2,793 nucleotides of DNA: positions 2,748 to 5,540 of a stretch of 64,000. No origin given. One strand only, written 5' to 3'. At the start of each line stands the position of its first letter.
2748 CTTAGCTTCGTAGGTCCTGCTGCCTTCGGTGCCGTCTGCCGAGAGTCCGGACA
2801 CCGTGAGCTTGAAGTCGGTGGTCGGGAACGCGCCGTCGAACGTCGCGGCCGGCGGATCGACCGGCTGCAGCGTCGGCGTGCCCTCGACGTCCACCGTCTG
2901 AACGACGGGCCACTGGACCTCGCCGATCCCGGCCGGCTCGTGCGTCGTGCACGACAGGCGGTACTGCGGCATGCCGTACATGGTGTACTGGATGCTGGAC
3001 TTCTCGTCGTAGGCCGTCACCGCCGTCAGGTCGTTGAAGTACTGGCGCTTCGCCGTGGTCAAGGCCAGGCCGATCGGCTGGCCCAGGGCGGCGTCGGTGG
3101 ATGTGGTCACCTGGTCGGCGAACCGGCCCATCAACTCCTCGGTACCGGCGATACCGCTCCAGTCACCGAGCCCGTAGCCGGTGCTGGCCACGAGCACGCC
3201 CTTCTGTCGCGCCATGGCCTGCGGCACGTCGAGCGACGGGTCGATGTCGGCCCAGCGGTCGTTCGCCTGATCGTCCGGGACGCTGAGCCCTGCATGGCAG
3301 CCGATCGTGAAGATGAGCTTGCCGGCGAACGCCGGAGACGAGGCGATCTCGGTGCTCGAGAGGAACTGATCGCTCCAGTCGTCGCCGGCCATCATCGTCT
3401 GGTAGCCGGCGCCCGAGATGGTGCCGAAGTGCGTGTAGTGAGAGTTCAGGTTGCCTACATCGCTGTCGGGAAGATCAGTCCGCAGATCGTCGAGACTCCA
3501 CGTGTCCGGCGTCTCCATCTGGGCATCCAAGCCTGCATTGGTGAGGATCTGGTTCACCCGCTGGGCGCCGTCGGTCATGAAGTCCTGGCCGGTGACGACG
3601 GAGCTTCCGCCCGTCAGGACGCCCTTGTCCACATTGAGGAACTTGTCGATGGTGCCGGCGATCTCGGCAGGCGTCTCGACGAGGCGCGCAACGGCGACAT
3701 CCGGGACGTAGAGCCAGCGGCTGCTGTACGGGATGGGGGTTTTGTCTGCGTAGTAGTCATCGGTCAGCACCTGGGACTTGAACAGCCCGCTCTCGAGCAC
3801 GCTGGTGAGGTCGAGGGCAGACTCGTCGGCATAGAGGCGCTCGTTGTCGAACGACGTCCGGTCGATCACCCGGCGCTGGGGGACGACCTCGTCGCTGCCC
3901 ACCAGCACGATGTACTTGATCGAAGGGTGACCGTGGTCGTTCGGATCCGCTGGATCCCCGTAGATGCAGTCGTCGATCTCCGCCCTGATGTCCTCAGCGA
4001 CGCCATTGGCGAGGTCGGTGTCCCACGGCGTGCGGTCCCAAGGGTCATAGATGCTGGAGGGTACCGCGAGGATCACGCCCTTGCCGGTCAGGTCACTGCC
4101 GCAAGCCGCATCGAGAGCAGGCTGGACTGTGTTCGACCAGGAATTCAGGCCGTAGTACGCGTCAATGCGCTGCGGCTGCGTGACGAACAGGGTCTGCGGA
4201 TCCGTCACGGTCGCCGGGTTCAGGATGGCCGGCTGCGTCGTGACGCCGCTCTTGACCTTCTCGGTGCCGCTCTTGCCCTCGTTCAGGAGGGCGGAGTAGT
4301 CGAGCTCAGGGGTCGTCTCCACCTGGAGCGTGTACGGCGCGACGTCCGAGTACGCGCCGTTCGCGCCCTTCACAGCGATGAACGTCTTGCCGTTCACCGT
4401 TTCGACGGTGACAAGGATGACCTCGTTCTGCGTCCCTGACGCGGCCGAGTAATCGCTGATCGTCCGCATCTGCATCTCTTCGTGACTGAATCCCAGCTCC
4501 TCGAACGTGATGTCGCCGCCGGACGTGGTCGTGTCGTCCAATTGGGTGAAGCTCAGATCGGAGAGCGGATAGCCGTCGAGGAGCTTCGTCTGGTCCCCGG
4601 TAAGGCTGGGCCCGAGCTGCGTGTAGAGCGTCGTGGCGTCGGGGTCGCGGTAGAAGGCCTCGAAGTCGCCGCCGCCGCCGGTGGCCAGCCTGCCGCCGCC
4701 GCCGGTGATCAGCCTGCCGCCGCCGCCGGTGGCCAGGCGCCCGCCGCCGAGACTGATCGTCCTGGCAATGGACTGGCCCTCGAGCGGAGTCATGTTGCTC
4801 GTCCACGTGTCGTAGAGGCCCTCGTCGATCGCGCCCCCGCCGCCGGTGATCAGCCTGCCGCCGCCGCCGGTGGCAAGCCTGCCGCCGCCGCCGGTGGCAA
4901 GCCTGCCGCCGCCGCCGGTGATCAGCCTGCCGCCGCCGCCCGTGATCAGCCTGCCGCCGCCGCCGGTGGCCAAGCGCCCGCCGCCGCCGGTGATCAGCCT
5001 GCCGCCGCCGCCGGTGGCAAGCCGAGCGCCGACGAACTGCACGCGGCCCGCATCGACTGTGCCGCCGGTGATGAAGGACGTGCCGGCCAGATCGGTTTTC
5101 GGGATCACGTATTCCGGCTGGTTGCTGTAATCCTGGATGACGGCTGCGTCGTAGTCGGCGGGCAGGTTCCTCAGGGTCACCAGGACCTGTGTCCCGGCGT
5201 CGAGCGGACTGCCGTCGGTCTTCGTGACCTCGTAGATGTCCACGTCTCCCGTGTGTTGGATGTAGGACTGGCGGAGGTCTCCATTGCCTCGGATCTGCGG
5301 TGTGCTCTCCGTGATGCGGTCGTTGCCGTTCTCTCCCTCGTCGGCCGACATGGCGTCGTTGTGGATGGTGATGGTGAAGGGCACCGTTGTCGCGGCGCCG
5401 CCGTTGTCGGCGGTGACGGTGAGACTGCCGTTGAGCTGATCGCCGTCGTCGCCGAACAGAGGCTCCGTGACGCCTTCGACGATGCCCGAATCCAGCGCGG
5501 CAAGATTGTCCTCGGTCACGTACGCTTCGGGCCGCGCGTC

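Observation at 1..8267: An 8.3-kb gene that the supplied ORF track cannot show: giant secreted multidomain protein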

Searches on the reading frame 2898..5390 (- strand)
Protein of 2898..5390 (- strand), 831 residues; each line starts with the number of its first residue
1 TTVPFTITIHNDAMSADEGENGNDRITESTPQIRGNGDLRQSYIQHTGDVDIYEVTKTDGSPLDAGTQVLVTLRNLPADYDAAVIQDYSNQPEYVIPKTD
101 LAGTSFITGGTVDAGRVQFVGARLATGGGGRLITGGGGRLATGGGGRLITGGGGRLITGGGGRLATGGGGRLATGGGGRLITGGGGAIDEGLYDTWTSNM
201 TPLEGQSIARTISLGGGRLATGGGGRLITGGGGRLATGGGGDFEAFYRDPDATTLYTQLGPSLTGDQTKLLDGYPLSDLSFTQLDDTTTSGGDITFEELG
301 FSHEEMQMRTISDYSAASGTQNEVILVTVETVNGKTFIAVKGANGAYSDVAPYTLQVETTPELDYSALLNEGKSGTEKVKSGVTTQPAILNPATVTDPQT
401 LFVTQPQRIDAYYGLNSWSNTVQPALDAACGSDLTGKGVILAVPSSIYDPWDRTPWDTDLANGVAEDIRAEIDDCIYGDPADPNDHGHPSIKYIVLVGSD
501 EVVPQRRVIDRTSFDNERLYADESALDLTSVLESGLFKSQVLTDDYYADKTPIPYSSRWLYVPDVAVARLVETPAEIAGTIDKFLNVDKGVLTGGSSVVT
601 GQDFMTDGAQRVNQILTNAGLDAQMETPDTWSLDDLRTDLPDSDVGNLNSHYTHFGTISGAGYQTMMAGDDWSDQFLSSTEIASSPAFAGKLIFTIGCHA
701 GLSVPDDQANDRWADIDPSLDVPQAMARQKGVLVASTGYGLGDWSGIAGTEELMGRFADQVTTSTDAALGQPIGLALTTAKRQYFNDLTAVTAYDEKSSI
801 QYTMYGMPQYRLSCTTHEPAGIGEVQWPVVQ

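Call 45: predict_structure(alignment_id=A1)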
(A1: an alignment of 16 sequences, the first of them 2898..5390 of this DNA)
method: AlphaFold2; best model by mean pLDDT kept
length: 831 residues; sequences in the alignment: 16
mean_pLDDT: 64.3   pTM: 0.62
mean pLDDT of the five models: 64.3, 60.9, 60.5, 60.0, 59.5
residues with pLDDT >= 90: 127; 70-90: 319; 50-70: 146; < 50: 239
segments of 3 or more residues with pLDDT < 50: 1-7, 13-15, 92-292, 709-713, 743-747, 821-831
pLDDT, mean of each block of 10 residues (from residue 1): 43 52 68 75 75 84 75 75 75 35 24 23 23 25 23 26 27 24 23 23 22 21 23 23 25 28 36 30 29 56 61 59 64 78 73 78 57 56 72 77 93 88 94 89 90 80 92 88 84 92 85 63 70 78 86 66 89 88 92 84 68 88 86 91 87 82 86 87 91 82 56 62 90 82 51 85 71 90 77 75 91 68 36 25
secondary structure, 60 per line:
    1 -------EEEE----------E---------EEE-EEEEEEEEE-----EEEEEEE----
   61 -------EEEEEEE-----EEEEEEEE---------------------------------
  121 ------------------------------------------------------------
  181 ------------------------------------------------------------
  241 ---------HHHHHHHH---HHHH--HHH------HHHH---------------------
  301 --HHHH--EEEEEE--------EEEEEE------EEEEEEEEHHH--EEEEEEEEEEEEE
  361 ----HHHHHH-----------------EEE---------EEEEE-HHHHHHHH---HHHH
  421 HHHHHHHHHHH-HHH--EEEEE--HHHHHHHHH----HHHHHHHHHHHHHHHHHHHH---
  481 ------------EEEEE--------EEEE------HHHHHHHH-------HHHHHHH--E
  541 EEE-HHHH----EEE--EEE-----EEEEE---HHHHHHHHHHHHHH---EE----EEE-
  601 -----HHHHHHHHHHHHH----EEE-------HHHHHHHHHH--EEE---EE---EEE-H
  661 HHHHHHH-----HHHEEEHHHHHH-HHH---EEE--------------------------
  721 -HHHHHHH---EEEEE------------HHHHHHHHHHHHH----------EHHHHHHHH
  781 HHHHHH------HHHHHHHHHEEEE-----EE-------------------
elements in order (helices of 4 or more, strands of 3 or more residues): E8-11 E32-34 E36-44 E50-56 E68-74 E80-87 H250-257 H261-264 H276-279 H303-306 E309-314 E323-328 E335-342 E348-360 H365-370 E388-390 E400-404 H406-413 H417-431 E438-442 H445-453 H458-477 E493-497 E506-509 H516-523 H531-537 E540-543 H545-548 E553-555 E558-560 E566-570 H574-587 E597-599 H606-618 E623-625 H633-642 E645-647 E656-658 H660-667 E676-678 H679-684 E692-694 H722-728 E732-736 H749-761 H773-786 H793-801 E802-805

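Call 49: fold_search(model_id=the predicted structure, library=pdb)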
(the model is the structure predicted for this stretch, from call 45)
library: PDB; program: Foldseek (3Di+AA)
matches with E <= 10: 356; with E <= 0.001: 2
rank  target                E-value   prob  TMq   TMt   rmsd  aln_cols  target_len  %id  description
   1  1cvr                  3.5e-10  1.00  0.31  0.55   6.3       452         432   11  Crystal structure of the Arg specific cysteine proteinase gingipain R (RGPB) (released 2000-03-01)
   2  4ief_D                1.7e-09  1.00  0.31  0.56   5.2       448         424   11  Complex of Porphyromonas gingivalis RgpB pro- and mature domains (released 2013-04-10)
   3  5mz6_1                2.5e-03  1.00  0.18  0.15   6.0       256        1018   12  Cryo-EM structure of a Separase-Securin complex from Caenorhabditis elegans at 3.8 A resolution (released 2017-03-08)
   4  9mpy_B                3.2e-03  0.69  0.10  0.19  17.5       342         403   11  Structure of Saro_1862, a UPF0261 domain protein from Novosphingobium aromaticivorans with bound acetovanillone (released 2025-09-24)
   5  9hms_C                7.0e-03  1.00  0.20  0.15   4.8       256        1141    9  Cryo-EM structure of human separase bound to SCC1 (310-550 aa) and SA2 (released 2025-09-03)
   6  1gqf_B                8.7e-03  0.97  0.17  0.44   9.7       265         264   12  Crystal structure of human procaspase-7 (released 2002-01-04)
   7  6za2_B                1.2e-02  0.60  0.13  0.11  16.4       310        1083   12  Crystal structure of dimeric latent PorU from Porphyromonas gingivalis (released 2021-09-29)
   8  6za2_A                1.3e-02  0.60  0.13  0.10  16.5       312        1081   12  Crystal structure of dimeric latent PorU from Porphyromonas gingivalis (released 2021-09-29)
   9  9mpy_A                1.8e-02  0.38  0.09  0.18  16.6       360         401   11  Structure of Saro_1862, a UPF0261 domain protein from Novosphingobium aromaticivorans with bound acetovanillone (released 2025-09-24)
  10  7nj1_A                2.4e-02  0.89  0.20  0.12  12.9       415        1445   11  CryoEM structure of the human Separase-Securin complex (released 2021-08-04)
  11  7nj0_A                2.7e-02  0.60  0.20  0.14  19.4       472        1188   10  CryoEM structure of the human Separase-Cdk1-cyclin B1-Cks1 complex (released 2021-08-04)
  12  9hm7                  3.0e-02  0.80  0.20  0.14  12.0       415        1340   10  Cryo-EM structure of apo human separase with the mutation C2029S (released 2025-09-03)
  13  9hn4_B                5.9e-02  0.95  0.19  0.12   5.0       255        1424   10  Cryo-EM structure of human separase bound to phosphorylated SCC1 (310-550 aa) (released 2025-09-03)
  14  4s1v_A                9.8e-02  0.12  0.09  0.20  14.7       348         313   12  Crystal structure of phosphoglycerate oxidoreductase from Vibrio Cholerae o395 (released 2015-01-28)
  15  4njo_A                1.4e-01  0.77  0.10  0.25   5.0       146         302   13  crystal structure of cofactor(NAD+) bound 3-phosphoglycerate dehydrogenase in Entamoeba histolytica (released 2014-10-08)
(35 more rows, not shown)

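Call 51: search_solved_structures(query=A1, max_evalue=1, show_alignments=2)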
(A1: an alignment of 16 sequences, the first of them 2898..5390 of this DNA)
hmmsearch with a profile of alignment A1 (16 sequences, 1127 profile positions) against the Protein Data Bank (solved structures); distinct sequences matched with E-value up to 1: 0.

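Call 62: find_related_loci(query=A1, collection=genome_contigs, flank=6000)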
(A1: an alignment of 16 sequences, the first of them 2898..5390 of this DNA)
Query A1 (831 aa) in genome_contigs; peptide patterns used: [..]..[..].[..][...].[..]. (x = any residue, [..] = any of these).
277 stretches matched a pattern; 225 encode a relative of the query (tblastn E <= 1e-3); the best 80 are kept; 80 distinct loci.
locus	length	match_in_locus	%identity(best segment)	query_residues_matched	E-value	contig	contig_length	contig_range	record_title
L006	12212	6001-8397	68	1-825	0e+0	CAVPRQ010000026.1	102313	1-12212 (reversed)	MAG: uncultured Thermoleophilia bacterium isolate MFD00032.bin.2.201 genome assembly, contig: contig_89738, whole genome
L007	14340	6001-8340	48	1-814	9e-144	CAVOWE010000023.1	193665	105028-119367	MAG: uncultured Thermoleophilia bacterium isolate MFD00032.bin.3.236 genome assembly, contig: contig_63308, whole genome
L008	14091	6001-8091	44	42-815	1e-109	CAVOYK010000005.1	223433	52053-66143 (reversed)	MAG: uncultured Actinomycetes bacterium isolate MFD09779.bin.2.33 genome assembly, contig: contig_33814, whole genome sh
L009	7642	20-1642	40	251-812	1e-101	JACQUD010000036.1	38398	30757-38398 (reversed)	MAG: Chloroflexi bacterium isolate NC_groundwater_1428_Ag_S-0.65um_60_41 S_p65_S5_coassembly_k141_3048444, whole genome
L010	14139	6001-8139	38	1-827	7e-99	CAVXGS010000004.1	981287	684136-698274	MAG: uncultured Coriobacteriales bacterium isolate MFD02979.bin.1.88 genome assembly, contig: contig_43959, whole genome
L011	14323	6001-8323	50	5-817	1e-167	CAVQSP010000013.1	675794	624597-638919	MAG: uncultured Thermoleophilia bacterium isolate MFD00032.bin.2.192 genome assembly, contig: contig_42470, whole genome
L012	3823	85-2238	40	42-825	8e-99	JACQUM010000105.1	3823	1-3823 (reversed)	MAG: Chloroflexi bacterium isolate NC_groundwater_1437_Ag_S-0.65um_65_24 S_p65_S5_coassembly_k141_3220068, whole genome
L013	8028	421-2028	36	271-812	3e-94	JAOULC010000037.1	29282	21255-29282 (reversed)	MAG: Gammaproteobacteria bacterium isolate 8_1_Jan_SF_Bin65 8_1_Jan_SF_Bin65_scaffold_617_c1, whole genome shotgun seque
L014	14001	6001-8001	40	42-825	2e-92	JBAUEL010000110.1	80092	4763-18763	MAG: Dehalococcoidia bacterium isolate MFD13097_ilm_asm_bin20 k127_69398, whole genome shotgun sequence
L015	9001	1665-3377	39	274-812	1e-91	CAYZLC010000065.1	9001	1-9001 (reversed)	MAG TPA_asm: uncultured Dehalococcoidia bacterium isolate SRP119689_co1_265 genome assembly, contig: NODE_12165_length_9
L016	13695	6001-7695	39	274-825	5e-91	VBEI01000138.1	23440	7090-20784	MAG: Chloroflexi bacterium isolate CF_22 14_0903_13_40cm_scaffold_2986, whole genome shotgun sequence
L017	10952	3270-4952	38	274-826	5e-91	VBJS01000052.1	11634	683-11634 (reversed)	MAG: Chloroflexi bacterium isolate CF_162 14_1009_16_40cm_scaffold_14167, whole genome shotgun sequence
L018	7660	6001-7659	36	49-741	7e-63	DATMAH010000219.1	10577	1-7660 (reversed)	MAG TPA_asm: Dehalococcoidia bacterium isolate SMAG_U13320 k141_540836, whole genome shotgun sequence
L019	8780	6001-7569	34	304-829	3e-61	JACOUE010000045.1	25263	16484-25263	MAG: Chloroflexi bacterium isolate NC_groundwater_62_Pr7_S-0.65um_68_13 FFV18_Sp65_scaffold_314695, whole genome shotgun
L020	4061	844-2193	34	332-813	2e-61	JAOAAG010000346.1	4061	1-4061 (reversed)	MAG: Anaerolineae bacterium isolate SKW140 k141_146140, whole genome shotgun sequence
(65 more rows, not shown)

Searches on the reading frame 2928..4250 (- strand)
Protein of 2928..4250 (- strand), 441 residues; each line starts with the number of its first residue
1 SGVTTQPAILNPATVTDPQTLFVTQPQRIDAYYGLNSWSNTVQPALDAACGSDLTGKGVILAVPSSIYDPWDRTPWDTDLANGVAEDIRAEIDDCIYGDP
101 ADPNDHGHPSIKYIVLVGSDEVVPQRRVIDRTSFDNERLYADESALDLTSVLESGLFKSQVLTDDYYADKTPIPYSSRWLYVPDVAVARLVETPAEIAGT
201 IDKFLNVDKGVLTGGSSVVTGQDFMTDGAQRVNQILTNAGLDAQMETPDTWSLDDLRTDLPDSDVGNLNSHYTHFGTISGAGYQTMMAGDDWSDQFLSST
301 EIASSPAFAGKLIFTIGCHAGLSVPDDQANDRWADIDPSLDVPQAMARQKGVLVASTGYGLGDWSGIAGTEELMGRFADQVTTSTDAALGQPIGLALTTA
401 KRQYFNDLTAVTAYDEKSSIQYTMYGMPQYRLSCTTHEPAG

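Call 84: find_homologous_proteins(query=A3, max_evalue=1e-10)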
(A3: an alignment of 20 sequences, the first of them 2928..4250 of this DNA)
Query A3 (20 sequences) (441 aa, profile of the alignment): 42 proteins with E <= 1e-10 among 8000 candidates.
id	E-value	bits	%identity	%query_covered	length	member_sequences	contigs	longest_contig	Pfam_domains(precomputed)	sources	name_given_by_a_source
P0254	8.4e-219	747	33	87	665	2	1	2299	-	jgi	jgi:hypothetical protein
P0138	9.0e-215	733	43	95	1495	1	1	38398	PF22352.3,PF00801.27,PF18911.7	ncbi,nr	ncbi:MAG: hypothetical protein HY676_02625, partial [Chloroflexi bacterium]|nr:hypothetical protein 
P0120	1.8e-210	719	52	99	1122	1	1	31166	PF18998.7,PF01436.28,PF25021.2,PF08450.19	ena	-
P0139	1.0e-209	717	41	96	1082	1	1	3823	PF22352.3,PF18911.7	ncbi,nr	ncbi:MAG: hypothetical protein HY685_04470, partial [Chloroflexi bacterium]|nr:hypothetical protein 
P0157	8.7e-208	710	44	86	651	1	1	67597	PF01364.25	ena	-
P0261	5.0e-207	708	42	95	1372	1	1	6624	PF00801.27,PF18911.7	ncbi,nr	ncbi:MAG: PKD domain-containing protein [Dehalococcoidales bacterium]|nr:PKD domain-containing prote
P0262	5.2e-207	708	42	95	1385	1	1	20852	PF22352.3,PF00801.27,PF01364.25,PF18911.7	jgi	jgi:hypothetical protein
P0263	2.1e-201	689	38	94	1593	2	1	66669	PF00801.27,PF13599.14,PF18911.7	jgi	-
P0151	5.8e-201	688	38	94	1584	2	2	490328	PF00801.27,PF18911.7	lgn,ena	-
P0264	1.2e-197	677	39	95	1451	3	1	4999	PF00801.27,PF18911.7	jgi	jgi:hypothetical protein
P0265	2.8e-197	675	41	96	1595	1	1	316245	PF00801.27,PF18911.7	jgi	jgi:PKD repeat protein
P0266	3.5e-196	672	69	100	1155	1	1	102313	-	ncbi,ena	-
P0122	8.8e-195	667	49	95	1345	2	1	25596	-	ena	-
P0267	1.9e-194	666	39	94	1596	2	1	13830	PF00801.27,PF18911.7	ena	-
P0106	1.1e-193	664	40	95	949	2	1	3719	PF18911.7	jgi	jgi:hypothetical protein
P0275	1.1e-128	449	30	95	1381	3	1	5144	PF04151.22,PF07705.18,PF01364.25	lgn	-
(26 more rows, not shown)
